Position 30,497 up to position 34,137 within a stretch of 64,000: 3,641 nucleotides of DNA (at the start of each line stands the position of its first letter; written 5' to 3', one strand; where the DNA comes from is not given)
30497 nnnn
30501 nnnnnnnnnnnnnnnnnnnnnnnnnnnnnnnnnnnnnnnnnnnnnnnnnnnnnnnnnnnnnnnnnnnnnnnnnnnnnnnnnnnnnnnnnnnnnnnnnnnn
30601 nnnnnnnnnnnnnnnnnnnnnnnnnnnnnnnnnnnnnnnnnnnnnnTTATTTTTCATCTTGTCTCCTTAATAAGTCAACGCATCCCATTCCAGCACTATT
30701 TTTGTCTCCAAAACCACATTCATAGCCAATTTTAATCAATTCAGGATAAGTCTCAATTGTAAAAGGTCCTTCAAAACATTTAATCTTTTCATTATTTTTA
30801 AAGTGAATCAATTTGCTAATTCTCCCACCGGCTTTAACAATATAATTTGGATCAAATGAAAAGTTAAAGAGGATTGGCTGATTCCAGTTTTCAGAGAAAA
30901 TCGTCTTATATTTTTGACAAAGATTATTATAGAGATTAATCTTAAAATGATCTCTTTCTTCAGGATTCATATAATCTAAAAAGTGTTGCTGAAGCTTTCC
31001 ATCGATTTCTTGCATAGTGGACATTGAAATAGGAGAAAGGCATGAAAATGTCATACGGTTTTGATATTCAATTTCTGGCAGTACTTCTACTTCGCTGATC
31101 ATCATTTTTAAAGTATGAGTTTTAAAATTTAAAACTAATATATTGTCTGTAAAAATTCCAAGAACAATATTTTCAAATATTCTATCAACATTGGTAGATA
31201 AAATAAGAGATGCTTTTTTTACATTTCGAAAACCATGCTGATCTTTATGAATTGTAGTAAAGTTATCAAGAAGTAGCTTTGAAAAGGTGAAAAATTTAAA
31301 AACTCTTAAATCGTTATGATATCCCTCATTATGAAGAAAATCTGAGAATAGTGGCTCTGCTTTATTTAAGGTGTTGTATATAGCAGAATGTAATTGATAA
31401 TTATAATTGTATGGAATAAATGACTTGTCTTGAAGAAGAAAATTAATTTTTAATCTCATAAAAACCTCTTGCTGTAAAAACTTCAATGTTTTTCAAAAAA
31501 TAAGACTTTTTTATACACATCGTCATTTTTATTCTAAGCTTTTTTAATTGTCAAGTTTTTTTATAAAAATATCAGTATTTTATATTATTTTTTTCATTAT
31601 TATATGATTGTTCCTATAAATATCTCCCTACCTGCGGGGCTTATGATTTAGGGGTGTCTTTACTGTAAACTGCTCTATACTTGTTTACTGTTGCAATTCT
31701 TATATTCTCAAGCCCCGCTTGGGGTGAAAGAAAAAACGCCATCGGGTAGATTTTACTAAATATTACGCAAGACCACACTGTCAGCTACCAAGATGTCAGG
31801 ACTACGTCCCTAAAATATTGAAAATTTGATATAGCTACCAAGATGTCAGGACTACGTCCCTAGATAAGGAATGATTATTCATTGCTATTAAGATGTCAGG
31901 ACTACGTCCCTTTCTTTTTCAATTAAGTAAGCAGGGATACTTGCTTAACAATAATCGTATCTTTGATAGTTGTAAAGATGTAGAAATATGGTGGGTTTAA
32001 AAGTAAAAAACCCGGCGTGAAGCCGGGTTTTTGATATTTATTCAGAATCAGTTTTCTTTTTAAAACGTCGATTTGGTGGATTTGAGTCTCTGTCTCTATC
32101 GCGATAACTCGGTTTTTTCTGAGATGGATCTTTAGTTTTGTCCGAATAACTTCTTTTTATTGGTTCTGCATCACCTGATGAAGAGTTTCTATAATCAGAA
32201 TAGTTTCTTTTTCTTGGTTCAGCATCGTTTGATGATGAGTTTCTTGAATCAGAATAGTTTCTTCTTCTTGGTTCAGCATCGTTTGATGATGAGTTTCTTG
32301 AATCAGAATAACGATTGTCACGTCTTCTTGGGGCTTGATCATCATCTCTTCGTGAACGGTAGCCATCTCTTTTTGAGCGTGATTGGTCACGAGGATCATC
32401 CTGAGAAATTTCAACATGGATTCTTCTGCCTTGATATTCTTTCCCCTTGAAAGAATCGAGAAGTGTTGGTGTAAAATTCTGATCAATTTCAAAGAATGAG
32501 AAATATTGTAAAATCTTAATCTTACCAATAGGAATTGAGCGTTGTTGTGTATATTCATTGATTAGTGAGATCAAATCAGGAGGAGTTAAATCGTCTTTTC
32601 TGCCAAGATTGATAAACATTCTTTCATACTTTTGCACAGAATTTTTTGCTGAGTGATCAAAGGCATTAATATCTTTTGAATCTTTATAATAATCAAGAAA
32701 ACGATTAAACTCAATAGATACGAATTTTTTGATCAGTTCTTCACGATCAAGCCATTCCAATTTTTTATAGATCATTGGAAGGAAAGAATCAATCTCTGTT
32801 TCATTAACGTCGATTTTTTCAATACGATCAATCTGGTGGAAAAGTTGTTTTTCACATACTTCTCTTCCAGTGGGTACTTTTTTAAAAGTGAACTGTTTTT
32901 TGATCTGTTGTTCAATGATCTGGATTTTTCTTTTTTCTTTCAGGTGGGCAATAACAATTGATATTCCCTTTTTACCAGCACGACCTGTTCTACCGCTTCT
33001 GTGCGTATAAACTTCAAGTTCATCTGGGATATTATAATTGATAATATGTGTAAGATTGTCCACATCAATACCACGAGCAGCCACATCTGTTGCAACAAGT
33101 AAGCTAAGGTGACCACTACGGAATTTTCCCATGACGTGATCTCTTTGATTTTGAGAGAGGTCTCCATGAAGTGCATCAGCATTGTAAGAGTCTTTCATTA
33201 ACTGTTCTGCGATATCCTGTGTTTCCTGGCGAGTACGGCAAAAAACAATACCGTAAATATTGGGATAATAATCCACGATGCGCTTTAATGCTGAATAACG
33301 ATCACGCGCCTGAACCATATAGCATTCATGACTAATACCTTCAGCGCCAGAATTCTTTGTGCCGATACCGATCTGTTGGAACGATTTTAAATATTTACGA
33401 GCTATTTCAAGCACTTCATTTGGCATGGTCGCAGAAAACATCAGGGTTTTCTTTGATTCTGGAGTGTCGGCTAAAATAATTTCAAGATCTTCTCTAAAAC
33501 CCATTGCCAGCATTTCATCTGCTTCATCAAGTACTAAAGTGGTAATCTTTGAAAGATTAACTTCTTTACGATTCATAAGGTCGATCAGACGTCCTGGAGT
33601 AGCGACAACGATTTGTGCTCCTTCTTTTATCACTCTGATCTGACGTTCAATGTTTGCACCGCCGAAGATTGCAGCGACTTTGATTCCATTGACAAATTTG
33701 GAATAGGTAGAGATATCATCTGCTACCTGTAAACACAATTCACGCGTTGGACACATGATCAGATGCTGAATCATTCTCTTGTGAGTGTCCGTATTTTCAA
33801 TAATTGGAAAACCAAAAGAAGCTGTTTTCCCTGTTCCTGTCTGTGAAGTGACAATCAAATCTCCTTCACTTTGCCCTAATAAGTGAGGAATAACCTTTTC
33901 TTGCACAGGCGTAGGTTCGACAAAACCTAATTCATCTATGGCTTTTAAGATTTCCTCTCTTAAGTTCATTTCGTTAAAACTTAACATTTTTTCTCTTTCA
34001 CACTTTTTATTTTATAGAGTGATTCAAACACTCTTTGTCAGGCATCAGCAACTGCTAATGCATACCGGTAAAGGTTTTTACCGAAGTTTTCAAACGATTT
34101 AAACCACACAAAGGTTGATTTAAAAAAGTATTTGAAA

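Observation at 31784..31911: Non-canonical mini-array (3 x 28-bp repeat, exact 50-bp period, 22-bp unique spacers) between the deaD terminator and cas6, with a solitary copy 31 kb away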

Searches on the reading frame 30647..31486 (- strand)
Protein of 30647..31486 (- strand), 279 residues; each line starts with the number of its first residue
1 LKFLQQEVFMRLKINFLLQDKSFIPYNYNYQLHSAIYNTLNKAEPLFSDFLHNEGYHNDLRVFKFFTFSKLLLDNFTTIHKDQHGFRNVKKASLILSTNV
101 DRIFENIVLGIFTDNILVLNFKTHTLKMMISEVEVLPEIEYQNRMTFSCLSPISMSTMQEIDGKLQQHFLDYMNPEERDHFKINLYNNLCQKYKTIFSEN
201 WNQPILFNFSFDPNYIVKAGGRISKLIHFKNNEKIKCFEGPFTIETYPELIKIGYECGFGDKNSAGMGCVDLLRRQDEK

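Call 10: search_protein_families(library=pfam, proteins=[window:30647-31486:-])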
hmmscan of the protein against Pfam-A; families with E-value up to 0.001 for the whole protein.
window:30647-31486:- (279 aa): 2 families
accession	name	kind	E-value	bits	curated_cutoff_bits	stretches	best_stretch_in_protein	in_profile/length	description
PF01881.21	Cas_Cas6_C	-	1.3e-26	94.3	23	1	138-272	3-125/125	CRISPR associated protein Cas6, C-terminal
PF21350.2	Cas6_I-A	-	1e-16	61.4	27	1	24-119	2-90/101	CRISPR-associated protein Cas6, N-terminal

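Call 12: find_encoding_contigs(protein=window:30647-31486:-, flank=3000, max_places=6)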
Protein window:30647-31486:- (279 aa): no gene with exactly this product is on record in the collection.

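Call 32: find_related_loci(query=window:30647-31459:-, collection=genome_contigs, flank=4000)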
Query window:30647-31459:- (270 aa) in genome_contigs; peptide patterns used: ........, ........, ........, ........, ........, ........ (x = any residue, [..] = any of these).
134 stretches matched a pattern; 88 encode a relative of the query (tblastn E <= 1e-3); the best 80 are kept; 80 distinct loci.
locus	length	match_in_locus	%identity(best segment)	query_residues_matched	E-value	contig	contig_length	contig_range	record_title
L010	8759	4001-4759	38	1-266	4e-51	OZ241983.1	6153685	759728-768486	MAG: Candidatus Poribacteria bacterium isolate 364a25e6-8d4f-453a-8db8-f2b726c437a0 genome assembly, chromosome: 1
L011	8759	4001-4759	38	1-266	7e-50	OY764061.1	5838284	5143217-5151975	MAG: Candidatus Poribacteria bacterium isolate 89293177-375a-4259-af6b-6508537173d0 genome assembly, chromosome: 1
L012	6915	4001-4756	37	1-265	1e-46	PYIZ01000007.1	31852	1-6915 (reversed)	MAG: Candidatus Poribacteria bacterium isolate PCPOR2b Ga0206366_107, whole genome shotgun sequence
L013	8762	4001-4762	37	1-267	2e-47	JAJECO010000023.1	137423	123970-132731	MAG: Candidatus Poribacteria bacterium isolate jk18xAbins.25 k141_814444, whole genome shotgun sequence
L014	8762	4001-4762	36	1-267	3e-46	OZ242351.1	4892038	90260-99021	MAG: Candidatus Poribacteria bacterium isolate f935c7b2-2358-4189-a958-9ccc83df77d9 genome assembly, chromosome: 1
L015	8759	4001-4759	37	1-266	7e-46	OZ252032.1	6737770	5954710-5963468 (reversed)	MAG: Candidatus Poribacteria bacterium isolate aa3f26ad-70d9-470a-add4-ad97223fdacd genome assembly, chromosome: 1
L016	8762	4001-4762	37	1-267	1e-45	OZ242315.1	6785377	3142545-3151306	MAG: Candidatus Poribacteria bacterium isolate 55818b94-eea9-47de-9476-a843df335cd7 genome assembly, chromosome: 1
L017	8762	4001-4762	36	1-267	1e-45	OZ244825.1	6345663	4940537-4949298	MAG: Candidatus Poribacteria bacterium isolate 9ee73198-b11f-455e-92bc-43fc746e3fb5 genome assembly, chromosome: 1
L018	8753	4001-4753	36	1-264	7e-46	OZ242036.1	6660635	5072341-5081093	MAG: Candidatus Poribacteria bacterium isolate 54b3e0b4-8990-4cd1-959a-c9693763f33b genome assembly, chromosome: 1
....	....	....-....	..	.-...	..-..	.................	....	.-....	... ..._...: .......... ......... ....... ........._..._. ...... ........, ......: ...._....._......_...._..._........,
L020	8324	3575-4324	38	1-263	2e-45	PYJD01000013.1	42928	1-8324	MAG: Candidatus Poribacteria bacterium isolate MSPOR6 Ga0207211_113, whole genome shotgun sequence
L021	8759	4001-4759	37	1-266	1e-44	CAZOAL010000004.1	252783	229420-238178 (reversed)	MAG TPA_asm: uncultured bacterium isolate SRP119689_co1_304 genome assembly, contig: NODE_18_length_252783_cov_28.771193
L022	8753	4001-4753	36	1-266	1e-44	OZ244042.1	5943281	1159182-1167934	MAG: Candidatus Poribacteria bacterium isolate 82c2f847-b3a6-4516-8f18-366283cf6473 genome assembly, chromosome: 1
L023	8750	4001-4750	36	1-263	3e-44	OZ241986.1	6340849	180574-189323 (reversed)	MAG: Candidatus Latescibacterota bacterium isolate 0d522d25-140f-41b3-910f-d932058e053c genome assembly, chromosome: 1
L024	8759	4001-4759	36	1-266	3e-44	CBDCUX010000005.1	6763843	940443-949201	MAG: Candidatus Poribacteria bacterium isolate e6ba5316-27cc-4a72-bad8-a94c688688a0 genome assembly, contig: contig_5, w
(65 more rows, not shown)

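Call 82: find_encoding_contigs(protein=window:30647-31459:-, flank=3000, max_places=10)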
Protein window:30647-31459:- (270 aa): 3 contigs read that carry it; 3 places shown.
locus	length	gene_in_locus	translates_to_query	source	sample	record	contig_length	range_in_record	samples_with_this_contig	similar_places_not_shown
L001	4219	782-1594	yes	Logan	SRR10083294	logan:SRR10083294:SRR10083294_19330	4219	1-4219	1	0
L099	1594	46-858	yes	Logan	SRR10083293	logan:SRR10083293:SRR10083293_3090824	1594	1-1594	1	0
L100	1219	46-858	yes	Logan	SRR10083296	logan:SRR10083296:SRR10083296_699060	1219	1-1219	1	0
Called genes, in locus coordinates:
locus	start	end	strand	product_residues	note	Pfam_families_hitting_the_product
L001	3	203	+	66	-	?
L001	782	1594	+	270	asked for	PF21350:Cas6_I-A, PF01881:Cas_Cas6_C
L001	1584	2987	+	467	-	PF27281:DevT_C (weak)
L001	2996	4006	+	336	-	PF01905:DevR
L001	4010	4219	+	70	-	?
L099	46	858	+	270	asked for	PF21350:Cas6_I-A, PF01881:Cas_Cas6_C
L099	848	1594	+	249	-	?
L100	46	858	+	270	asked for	PF21350:Cas6_I-A, PF01881:Cas_Cas6_C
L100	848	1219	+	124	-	?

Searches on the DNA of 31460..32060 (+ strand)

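Call 39: search_rna_families(source=window, start=31460, end=32060, threshold=evalue, max_evalue=10)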
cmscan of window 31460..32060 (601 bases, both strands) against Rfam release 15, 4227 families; matches with E-value up to 10: 25.
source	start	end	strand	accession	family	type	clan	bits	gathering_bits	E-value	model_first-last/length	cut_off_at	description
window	31974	32060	+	RF01770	rimP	Cis-reg; leader;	-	30.9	47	0.0047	1-102/102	no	Gammaprotebacteria rimP leader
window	32003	32059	+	RF02589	Spy779816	Gene; sRNA;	-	25.7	67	0.059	1-88/88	no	S. pyogenes small RNA 779816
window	31966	32035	+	RF02891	AgrB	Gene; antisense;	-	24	40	0.1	1-84/84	no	ArsR-gov region gene B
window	31947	32040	+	RF01772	rnk_pseudo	Cis-reg; leader;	-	23.4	55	0.12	1-108/108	no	Pseudomonas rnk leader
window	32006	32032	-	RF01772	rnk_pseudo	Cis-reg; leader;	-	22.2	55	0.22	73-100/108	no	Pseudomonas rnk leader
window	31947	32038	+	RF02064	STnc370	Gene; sRNA;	-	22.2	54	2.2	1-71/71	no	Enterobacterial sRNA STnc370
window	31927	32033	+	RF02601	BASRCI337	Gene; sRNA;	-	22.1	229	0.0031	1-191/191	no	Brucella sRNA CI337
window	32003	32059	-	RF02891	AgrB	Gene; antisense;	-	21.7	40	0.32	1-84/84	no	ArsR-gov region gene B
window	32005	32060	-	RF04184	BTnc060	Gene; sRNA;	-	20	228.9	1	152-213/213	5'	Bacteroides sRNA BTnc060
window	32005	32035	-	RF02083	OrzO-P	Gene; antitoxin;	-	19.6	60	1.4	44-76/76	no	OrzO-P RNA antitoxin family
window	32005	32060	-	RF02607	AbsR25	Gene; sRNA;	-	19.5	47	0.66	105-164/164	5'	Acinetobacter sRNA 25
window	31480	31514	+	RF01378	CRISPR-DR65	Gene; CRISPR;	-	18.8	43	3.4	1-37/37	no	CRISPR RNA direct repeat element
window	31963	32054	+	RF02621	BSnc120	Gene; sRNA;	-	18.3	114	0.3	1-88/88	no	Brucella sRNA 120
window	31982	32039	-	RF01770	rimP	Cis-reg; leader;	-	18.3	47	2.4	26-102/102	no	Gammaprotebacteria rimP leader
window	31953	32034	+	RF04181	rteR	Gene; sRNA;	-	18.2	72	4.3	1-84/84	no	rteR sRNA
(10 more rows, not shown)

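Call 80: search_dna_similar(query=window:31620-32005:+, collection=plasmids, mode=distant, max_evalue=0.01, max_rows=10)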
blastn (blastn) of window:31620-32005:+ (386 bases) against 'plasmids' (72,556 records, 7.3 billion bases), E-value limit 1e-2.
No match.

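Call 81: search_dna_similar(query=window:31620-32005:+, collection=phages, mode=distant, max_evalue=0.01, max_rows=10)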
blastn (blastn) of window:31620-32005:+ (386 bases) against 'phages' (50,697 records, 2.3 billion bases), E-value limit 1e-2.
No match.

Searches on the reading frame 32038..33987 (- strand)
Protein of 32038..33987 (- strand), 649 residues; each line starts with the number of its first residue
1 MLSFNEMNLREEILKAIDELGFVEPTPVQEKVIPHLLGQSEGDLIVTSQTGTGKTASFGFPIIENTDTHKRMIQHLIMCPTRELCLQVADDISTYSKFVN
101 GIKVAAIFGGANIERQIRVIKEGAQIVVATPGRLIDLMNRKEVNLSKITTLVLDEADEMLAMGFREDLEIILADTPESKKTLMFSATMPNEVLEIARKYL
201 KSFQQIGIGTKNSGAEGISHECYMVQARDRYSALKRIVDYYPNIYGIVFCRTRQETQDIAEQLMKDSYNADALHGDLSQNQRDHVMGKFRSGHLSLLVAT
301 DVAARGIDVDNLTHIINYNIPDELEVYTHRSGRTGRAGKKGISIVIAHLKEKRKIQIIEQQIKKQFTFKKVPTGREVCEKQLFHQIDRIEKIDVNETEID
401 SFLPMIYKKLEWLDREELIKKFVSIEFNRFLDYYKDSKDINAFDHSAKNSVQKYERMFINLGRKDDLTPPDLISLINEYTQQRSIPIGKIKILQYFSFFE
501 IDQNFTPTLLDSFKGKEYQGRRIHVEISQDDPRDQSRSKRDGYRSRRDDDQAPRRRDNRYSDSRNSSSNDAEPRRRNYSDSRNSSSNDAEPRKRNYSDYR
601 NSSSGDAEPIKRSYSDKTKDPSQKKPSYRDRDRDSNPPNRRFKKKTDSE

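Call 10: search_protein_families(library=pfam, proteins=[window:32038-33987:-])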
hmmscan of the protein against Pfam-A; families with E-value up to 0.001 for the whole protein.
window:32038-33987:- (649 aa): 4 families
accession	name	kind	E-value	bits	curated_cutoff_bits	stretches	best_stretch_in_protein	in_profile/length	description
PF00270.35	DEAD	-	2.4e-46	157.9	26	1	26-194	1-166/167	DEAD/DEAH box helicase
PF00271.37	Helicase_C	-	9.1e-31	106.8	23.5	1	234-338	6-110/110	Helicase conserved C-terminal domain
PF03880.21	DbpA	-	8.5e-17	61.4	25.6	1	456-526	1-71/72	DbpA RNA binding domain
PF04851.21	ResIII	-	1.9e-08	34.8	22.5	1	24-189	3-163/164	Type III restriction enzyme, res subunit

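Call 23: find_homologous_proteins(query=window:32038-33987:-, max_evalue=1e-50)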
Query window:32038-33987:- (649 aa): 8000 proteins with E <= 1e-50 among 8000 candidates; the best 120 are listed.
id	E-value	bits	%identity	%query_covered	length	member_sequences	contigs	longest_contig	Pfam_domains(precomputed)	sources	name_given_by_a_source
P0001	0.0e+0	1337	93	100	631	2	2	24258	PF00270.36,PF03880.22,PF28538.1,PF00271.38,PF04851.22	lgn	-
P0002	0.0e+0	1045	75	98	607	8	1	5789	PF00270.36,PF03880.22,PF28538.1,PF00271.38,PF04851.22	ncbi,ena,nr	ncbi:MAG TPA: DEAD/DEAH box helicase [Candidatus Cloacimonadota bacterium]|nr:DEAD/DEAH box helicase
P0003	0.0e+0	1041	79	90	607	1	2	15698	PF00270.36,PF03880.22,PF28538.1,PF00271.38,PF04851.22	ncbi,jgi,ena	-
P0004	5.8e-297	1004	78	88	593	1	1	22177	PF00270.36,PF03880.22,PF28538.1,PF00271.38,PF04851.22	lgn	-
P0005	1.6e-285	966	73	89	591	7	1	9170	PF00270.36,PF03880.22,PF28538.1,PF00271.38,PF04851.22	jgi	jgi:ATP-dependent RNA helicase DeaD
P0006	2.0e-279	946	72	90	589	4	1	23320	PF00270.36,PF03880.22,PF28538.1,PF00271.38,PF04851.22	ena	-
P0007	1.6e-255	867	69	82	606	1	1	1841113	PF00270.36,PF03880.22,PF28538.1,PF00271.38,PF04851.22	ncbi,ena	-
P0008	4.0e-229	780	59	90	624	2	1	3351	PF00270.36,PF03880.22,PF28538.1,PF00271.38,PF04851.22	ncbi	-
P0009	5.4e-228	776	62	83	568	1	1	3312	PF00270.36,PF03880.22,PF28538.1,PF00271.38,PF04851.22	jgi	jgi:ATP-dependent RNA helicase DeaD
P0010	1.1e-227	775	55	99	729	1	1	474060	PF00270.36,PF03880.22,PF28538.1,PF00271.38,PF04851.22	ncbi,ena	-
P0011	3.3e-227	774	64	81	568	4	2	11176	PF00270.36,PF03880.22,PF28538.1,PF00271.38,PF04851.22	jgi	-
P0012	1.2e-226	772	62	87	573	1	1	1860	PF00270.36,PF03880.22,PF28538.1,PF00271.38,PF04851.22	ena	-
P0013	2.6e-226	771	61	86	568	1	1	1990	PF00270.36,PF03880.22,PF28538.1,PF00271.38,PF04851.22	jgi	-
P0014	2.6e-226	771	63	84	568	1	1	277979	PF00270.36,PF03880.22,PF28538.1,PF00271.38,PF04851.22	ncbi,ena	-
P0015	5.6e-226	770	61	89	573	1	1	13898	PF00270.36,PF03880.22,PF28538.1,PF00271.38,PF04851.22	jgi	-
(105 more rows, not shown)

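Call 24: find_encoding_contigs(protein=P0001, flank=6000, max_places=4)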
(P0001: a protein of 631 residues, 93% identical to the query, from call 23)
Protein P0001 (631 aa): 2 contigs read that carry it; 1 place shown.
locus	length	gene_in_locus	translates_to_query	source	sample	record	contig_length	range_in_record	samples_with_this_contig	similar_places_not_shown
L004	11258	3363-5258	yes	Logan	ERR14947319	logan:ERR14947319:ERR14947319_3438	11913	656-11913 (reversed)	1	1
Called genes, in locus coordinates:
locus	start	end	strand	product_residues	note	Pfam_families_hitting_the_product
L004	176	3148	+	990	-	PF00072:Response_reg (faint), PF01326:PPDK_N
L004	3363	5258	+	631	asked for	PF00270:DEAD, PF04851:ResIII, PF00271:Helicase_C, PF28538:Helicase_helical, PF03880:DbpA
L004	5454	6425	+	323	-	PF02470:MlaD, PF28544:Helical_needle (weak)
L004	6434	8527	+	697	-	PF03886:ABC_trans_aux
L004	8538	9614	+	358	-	PF02405:MlaE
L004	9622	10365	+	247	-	PF00005:ABC_tran, PF13304:AAA_21 (weak)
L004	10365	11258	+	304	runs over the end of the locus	PF04960:Glutaminase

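Call 25: find_encoding_contigs(protein=P0003, flank=6000, max_places=4)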
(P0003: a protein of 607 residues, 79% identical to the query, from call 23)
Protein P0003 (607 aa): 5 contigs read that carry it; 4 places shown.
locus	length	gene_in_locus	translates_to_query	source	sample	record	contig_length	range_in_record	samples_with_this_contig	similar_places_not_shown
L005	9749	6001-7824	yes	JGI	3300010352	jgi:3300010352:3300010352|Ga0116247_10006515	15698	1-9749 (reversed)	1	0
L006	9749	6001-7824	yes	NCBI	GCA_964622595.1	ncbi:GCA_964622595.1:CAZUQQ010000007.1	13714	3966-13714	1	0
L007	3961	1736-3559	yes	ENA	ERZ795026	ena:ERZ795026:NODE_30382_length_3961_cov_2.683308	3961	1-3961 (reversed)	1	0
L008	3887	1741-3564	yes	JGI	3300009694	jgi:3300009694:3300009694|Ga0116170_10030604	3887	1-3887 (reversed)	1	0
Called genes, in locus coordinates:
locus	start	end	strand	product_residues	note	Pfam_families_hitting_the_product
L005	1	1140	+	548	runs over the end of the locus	PF00488:MutS_V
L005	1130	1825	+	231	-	-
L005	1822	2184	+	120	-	PF07883:Cupin_2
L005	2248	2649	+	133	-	PF02537:CRCB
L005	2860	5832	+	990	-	PF00072:Response_reg (faint), PF01326:PPDK_N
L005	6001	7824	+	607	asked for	PF04851:ResIII, PF00270:DEAD, PF00271:Helicase_C, PF28538:Helicase_helical, PF03880:DbpA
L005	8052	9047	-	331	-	-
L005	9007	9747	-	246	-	PF03547:Mem_trans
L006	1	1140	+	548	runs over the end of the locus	PF00488:MutS_V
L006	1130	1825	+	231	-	-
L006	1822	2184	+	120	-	PF07883:Cupin_2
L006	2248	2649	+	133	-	PF02537:CRCB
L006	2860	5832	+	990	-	PF00072:Response_reg (faint), PF01326:PPDK_N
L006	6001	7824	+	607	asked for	PF04851:ResIII, PF00270:DEAD, PF00271:Helicase_C, PF28538:Helicase_helical, PF03880:DbpA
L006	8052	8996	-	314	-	-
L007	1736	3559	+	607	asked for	PF04851:ResIII, PF00270:DEAD, PF00271:Helicase_C, PF28538:Helicase_helical, PF03880:DbpA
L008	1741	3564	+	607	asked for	PF04851:ResIII, PF00270:DEAD, PF00271:Helicase_C, PF28538:Helicase_helical, PF03880:DbpA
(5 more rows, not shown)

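Call 26: find_encoding_contigs(protein=P0004, flank=6000, max_places=4)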
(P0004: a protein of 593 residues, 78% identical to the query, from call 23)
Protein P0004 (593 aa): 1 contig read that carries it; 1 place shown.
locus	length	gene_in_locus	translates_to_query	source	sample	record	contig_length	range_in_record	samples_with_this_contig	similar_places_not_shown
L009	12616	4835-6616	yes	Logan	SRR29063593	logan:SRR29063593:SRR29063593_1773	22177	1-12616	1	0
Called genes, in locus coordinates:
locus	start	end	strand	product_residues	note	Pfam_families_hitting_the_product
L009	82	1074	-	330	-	PF01545:Cation_efflux, PF16916:ZT_dimer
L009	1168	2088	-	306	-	PF00892:EamA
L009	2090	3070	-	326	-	PF00528:BPD_transp_1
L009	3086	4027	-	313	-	PF00528:BPD_transp_1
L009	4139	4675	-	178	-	PF00210:Ferritin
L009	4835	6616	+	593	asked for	PF00270:DEAD, PF04851:ResIII, PF00271:Helicase_C, PF28538:Helicase_helical, PF03880:DbpA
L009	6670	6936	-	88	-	-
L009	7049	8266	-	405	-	PF01098:FTSW_RODA_SPOVE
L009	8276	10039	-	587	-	PF03717:PBP_dimer, PF00905:Transpeptidase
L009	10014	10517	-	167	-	-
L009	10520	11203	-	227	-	PF01996:F420_ligase (weak)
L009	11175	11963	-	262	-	PF04085:MreC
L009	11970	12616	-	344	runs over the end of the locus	PF00022:Actin (faint), PF06723:MreB_Mbl, PF11104:PilM_2 (faint), PF00012:HSP70, PF14450:FtsA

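Call 64: find_encoding_contigs(protein=window:32038-33987:-, flank=4000, max_places=10)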
Protein window:32038-33987:- (649 aa): no gene with exactly this product is on record in the collection.
